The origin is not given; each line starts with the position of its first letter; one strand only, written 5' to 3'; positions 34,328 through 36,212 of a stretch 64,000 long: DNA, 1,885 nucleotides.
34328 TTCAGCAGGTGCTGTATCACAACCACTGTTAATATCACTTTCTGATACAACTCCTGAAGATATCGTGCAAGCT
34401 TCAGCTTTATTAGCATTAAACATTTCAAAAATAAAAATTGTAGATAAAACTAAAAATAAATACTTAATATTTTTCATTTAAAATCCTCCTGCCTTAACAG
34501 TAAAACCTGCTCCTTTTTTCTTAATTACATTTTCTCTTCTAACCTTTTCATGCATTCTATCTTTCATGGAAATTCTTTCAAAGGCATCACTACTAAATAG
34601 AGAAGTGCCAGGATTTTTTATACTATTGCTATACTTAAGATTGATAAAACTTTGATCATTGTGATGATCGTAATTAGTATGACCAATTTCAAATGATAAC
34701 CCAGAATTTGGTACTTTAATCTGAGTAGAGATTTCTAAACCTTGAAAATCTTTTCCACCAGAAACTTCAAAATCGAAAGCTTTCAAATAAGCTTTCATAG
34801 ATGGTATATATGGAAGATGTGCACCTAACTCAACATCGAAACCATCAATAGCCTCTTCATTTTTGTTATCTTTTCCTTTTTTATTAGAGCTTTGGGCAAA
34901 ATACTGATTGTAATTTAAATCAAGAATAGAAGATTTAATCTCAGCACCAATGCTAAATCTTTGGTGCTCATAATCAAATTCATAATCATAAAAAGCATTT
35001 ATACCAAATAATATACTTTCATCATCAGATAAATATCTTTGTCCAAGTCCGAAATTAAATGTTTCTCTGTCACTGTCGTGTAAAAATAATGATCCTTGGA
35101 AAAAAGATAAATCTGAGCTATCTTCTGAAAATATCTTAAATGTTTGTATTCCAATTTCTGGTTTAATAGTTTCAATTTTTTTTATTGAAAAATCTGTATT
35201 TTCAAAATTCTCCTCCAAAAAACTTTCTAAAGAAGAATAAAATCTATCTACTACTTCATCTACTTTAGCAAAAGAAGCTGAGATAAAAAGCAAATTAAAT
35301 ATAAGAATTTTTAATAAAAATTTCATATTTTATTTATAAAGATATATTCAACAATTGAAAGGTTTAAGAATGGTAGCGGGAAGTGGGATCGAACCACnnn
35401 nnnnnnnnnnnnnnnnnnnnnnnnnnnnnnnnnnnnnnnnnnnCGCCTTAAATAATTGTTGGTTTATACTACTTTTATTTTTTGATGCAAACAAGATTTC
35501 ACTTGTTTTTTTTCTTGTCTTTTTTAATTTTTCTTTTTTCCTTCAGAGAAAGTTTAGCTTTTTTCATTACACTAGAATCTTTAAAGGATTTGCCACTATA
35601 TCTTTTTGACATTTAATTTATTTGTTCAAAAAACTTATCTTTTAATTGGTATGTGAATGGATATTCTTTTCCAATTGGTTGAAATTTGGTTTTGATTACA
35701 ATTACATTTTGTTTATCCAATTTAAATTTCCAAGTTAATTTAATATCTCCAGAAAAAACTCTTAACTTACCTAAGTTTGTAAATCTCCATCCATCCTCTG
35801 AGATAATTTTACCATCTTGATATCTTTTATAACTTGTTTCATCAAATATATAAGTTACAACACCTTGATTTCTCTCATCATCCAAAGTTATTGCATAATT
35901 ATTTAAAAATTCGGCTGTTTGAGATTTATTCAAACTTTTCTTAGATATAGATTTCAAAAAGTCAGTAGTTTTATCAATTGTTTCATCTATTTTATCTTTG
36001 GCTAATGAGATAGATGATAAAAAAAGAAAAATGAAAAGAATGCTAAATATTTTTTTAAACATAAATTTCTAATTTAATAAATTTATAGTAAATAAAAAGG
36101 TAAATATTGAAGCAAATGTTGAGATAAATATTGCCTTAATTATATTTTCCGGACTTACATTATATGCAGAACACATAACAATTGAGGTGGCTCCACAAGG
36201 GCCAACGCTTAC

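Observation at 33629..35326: Candidate split inverse-autotransporter: passenger-less intimin-like barrel coupled to a separate secreted protein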

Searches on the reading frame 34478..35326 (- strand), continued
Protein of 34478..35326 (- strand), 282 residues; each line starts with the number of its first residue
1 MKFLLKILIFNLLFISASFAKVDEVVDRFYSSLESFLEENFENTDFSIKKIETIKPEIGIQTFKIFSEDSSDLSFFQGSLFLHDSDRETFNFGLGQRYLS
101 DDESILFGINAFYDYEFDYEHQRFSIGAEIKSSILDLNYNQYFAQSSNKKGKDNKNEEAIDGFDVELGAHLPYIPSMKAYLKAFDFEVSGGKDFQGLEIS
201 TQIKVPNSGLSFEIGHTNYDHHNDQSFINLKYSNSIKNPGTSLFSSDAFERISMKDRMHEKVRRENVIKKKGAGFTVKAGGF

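Call 67: find_encoding_contigs(protein=P0394, flank=4000, max_places=3)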
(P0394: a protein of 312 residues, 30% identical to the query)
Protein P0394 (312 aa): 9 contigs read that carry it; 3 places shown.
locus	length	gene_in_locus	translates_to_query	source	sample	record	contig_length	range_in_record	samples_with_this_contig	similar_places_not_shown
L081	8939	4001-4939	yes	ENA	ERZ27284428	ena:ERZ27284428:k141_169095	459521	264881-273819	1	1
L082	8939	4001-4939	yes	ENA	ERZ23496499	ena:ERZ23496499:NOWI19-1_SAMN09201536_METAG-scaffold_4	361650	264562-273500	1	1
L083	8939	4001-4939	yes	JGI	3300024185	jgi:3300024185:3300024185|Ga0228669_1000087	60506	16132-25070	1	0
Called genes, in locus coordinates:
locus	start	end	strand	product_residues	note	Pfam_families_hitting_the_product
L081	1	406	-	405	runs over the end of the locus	PF00657:Lipase_GDSL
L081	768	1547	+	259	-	PF27507:DjlA_TM (weak), PF04391:DUF533 (faint), PF05099:TerB, PF00226:DnaJ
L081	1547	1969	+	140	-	PF01230:HIT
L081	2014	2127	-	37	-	-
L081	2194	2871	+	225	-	PF01022:HTH_5, PF12802:MarR_2 (faint), PF12840:HTH_20, PF13545:HTH_Crp_2 (weak), PF00581:Rhodanese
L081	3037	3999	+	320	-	PF11924:IAT_beta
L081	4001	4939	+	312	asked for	-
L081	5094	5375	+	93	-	PF06865:Ppnp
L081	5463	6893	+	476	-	PF02417:Chromate_transp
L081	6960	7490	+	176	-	-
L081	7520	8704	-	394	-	PF00999:Na_H_Exchanger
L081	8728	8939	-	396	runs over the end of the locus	PF12838:Fer4_7, PF13183:Fer4_8, PF13237:Fer4_10 (weak), PF13534:Fer4_17, PF02754:CCG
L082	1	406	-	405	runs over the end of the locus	PF00657:Lipase_GDSL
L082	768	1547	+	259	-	PF27507:DjlA_TM (weak), PF04391:DUF533 (faint), PF05099:TerB, PF00226:DnaJ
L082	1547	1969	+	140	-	PF01230:HIT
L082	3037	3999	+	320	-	PF11924:IAT_beta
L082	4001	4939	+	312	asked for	-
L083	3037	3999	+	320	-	PF11924:IAT_beta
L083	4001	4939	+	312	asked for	-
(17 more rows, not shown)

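Call 68: find_encoding_contigs(protein=P0404, flank=4000, max_places=3)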
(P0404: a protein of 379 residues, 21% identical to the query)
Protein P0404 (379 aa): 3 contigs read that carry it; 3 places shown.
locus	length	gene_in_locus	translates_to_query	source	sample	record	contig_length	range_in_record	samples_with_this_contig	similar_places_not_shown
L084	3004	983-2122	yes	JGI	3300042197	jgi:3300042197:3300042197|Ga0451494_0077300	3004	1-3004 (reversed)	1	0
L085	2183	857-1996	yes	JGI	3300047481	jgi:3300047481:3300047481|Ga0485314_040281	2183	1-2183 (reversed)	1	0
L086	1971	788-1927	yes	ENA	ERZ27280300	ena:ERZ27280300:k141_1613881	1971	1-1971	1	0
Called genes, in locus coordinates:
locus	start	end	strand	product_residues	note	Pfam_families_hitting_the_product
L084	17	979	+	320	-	PF11924:IAT_beta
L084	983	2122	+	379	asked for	-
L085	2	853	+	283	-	?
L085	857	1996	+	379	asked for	-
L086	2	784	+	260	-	?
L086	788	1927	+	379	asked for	-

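Call 69: find_encoding_contigs(protein=P0393, flank=4000, max_places=3)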
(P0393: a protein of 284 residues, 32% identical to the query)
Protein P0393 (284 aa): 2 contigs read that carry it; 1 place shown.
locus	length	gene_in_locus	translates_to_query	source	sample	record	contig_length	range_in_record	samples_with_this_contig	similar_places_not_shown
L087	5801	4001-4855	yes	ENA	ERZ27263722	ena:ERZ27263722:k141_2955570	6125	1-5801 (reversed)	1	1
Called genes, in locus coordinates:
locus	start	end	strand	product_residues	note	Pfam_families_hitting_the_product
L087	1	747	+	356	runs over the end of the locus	?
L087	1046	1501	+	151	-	PF20795:DUF6841 (weak)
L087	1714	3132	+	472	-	-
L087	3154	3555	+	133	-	-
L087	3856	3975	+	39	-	-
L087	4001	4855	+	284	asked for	-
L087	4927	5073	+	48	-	-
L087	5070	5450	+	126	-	-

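Call 84: list_cluster_members(proteins=[window:34478-35326:-, window:33629-34477:-, P0237, P0115])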
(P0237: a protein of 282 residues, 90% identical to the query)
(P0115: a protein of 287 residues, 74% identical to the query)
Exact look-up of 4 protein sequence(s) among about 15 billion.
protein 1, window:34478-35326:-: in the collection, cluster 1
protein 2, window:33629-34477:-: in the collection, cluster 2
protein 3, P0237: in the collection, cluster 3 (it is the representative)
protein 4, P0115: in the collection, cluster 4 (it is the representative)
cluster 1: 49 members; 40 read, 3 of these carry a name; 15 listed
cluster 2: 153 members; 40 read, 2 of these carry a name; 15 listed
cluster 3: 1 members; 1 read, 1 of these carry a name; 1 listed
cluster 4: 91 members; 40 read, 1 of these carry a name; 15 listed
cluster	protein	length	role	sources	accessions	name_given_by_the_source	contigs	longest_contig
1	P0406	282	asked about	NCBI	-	-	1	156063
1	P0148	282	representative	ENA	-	-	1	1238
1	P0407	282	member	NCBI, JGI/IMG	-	adhesin/invasin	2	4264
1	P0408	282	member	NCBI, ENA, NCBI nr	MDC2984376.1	inverse autotransporter beta domain-containing protein [Candidatus Pelagibacter sp.]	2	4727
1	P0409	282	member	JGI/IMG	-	hypothetical protein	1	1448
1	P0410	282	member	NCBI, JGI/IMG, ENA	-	-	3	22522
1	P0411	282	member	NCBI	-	-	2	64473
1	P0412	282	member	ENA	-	-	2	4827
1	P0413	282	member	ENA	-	-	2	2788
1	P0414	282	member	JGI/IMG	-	-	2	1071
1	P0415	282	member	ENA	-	-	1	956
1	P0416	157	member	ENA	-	-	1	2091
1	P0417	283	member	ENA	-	-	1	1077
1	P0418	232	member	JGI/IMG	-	-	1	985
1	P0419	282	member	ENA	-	-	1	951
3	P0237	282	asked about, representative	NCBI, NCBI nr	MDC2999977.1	inverse autotransporter beta domain-containing protein [Candidatus Pelagibacter sp.]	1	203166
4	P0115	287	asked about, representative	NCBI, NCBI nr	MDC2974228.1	hypothetical protein OAY07_04350 [Candidatus Pelagibacter sp.] | hypothetical protein [Candidatus Pelagibacter sp.]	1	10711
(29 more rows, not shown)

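Call 85: find_related_loci(query=L055:3743-4774:+, collection=metagenome_contigs, flank=2500)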
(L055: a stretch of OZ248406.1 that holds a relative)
Query L055:3743-4774:+ (343 aa) in metagenome_contigs; peptide patterns used: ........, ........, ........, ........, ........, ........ (x = any residue, [..] = any of these).
600 stretches matched a pattern (row limit reached: there are more); 500 encode a relative of the query (tblastn E <= 1e-3); the best 80 are kept; 80 distinct loci.
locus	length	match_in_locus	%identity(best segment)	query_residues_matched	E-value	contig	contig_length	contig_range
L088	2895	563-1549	91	15-343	0e+0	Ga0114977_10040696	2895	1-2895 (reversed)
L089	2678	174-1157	81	14-342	0e+0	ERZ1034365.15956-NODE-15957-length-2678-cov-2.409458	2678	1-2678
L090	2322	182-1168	81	14-343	0e+0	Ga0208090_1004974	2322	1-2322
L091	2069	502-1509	80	9-343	0e+0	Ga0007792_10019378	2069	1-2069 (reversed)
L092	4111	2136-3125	78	12-342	0e+0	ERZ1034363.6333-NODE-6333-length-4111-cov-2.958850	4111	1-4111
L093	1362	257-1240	75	13-342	0e+0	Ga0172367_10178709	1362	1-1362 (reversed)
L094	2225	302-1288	62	15-343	3e-145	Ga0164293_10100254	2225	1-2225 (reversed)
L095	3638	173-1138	60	17-343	1e-137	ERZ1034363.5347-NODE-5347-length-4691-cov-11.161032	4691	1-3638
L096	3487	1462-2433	62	15-343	3e-136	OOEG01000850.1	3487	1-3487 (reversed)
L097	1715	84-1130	57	1-343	1e-142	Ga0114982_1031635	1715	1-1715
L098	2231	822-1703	65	55-343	4e-140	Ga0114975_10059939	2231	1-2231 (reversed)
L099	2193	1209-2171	60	15-338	8e-139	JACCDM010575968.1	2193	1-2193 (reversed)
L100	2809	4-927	62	33-343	2e-135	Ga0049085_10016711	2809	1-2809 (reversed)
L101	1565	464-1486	57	1-335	2e-140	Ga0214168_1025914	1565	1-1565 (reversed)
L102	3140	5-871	65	60-343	2e-134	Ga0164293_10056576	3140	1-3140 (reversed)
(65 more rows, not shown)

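Call 100: search_protein_families(library=pfam, proteins=[L003:1207-2046:+, L003:2061-3077:+, L003:3088-3765:-], max_evalue=0.001)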
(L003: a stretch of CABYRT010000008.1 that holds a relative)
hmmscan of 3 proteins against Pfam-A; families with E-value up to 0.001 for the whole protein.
L003:1207-2046:+ (279 aa): 2 families
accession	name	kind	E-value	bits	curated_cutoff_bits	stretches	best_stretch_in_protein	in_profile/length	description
PF00535.33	Glycos_transf_2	-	1.7e-09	38.2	23.3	1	6-134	1-132/168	Glycosyl transferase family 2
PF13641.12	Glyco_tranf_2_3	-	5.4e-06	27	27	0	5-95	3-105/230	Glycosyltransferase like family 2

L003:2061-3077:+ (338 aa): 8 families
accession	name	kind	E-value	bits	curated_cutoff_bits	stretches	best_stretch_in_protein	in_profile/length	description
PF01370.27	Epimerase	-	1.2e-51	175.9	20.9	1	8-240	1-240/240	NAD dependent epimerase/dehydratase family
PF16363.11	GDP_Man_Dehyd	-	1.3e-43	150.2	27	1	9-303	1-331/332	GDP-mannose 4,6 dehydratase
PF13460.12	NAD_binding_10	-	5.5e-12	46.4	27.2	1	12-171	1-144/184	NAD(P)H-binding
PF01073.25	3Beta_HSD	-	2.1e-11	43.8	22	1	9-157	1-160/280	3-beta hydroxysteroid dehydrogenase/isomerase family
PF04321.23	RmlD_sub_bind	-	1.3e-10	41.3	27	1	7-159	2-141/287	RmlD substrate binding domain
PF02719.21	Polysacc_synt_2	-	7.2e-10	39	20.2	1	8-155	1-150/293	Polysaccharide biosynthesis protein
PF07993.18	NAD_binding_4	-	1.2e-07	31.6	20.1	1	61-184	80-212/258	Male sterility protein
PF05368.20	NmrA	-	0.00038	20.6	27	0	5-120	2-107/298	NmrA-like family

L003:3088-3765:- (225 aa): 1 family
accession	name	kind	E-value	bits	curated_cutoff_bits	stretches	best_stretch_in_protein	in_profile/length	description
PF13578.12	Methyltransf_24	-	3.3e-09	38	26.3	1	85-134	55-105/105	Methyltransferase domain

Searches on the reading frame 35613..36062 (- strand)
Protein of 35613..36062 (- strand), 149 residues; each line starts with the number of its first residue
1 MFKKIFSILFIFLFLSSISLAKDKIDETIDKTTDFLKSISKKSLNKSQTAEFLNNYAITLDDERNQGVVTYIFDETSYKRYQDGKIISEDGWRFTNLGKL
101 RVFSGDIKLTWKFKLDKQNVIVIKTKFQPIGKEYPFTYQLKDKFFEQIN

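Call 4: search_protein_families(library=pfam, proteins=[window:35613-36062:-], max_evalue=1)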
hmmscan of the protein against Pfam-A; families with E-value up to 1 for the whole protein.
window:35613-36062:- (149 aa): 1 family
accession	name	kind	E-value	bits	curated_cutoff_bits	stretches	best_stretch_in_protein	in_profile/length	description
PF20448.3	DUF6705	-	0.0027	18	24.4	1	27-135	87-180/188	Family of unknown function (DUF6705)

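Call 5: search_protein_families(library=ncbifam, proteins=[window:35613-36062:-], max_evalue=1)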
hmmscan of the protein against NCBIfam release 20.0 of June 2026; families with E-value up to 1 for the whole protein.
window:35613-36062:- (149 aa): 1 family
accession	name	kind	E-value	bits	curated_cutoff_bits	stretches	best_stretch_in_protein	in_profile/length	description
NF047483.1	OM_LenF_fam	equivalog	0.14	11.3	400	1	38-115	110-183/267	endostatin-like outer membrane lipoprotein LenF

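Call 97: find_encoding_contigs(protein=window:35613-36062:-, flank=4000, max_places=10)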
Protein window:35613-36062:- (149 aa): no gene with exactly this product is on record in the collection.
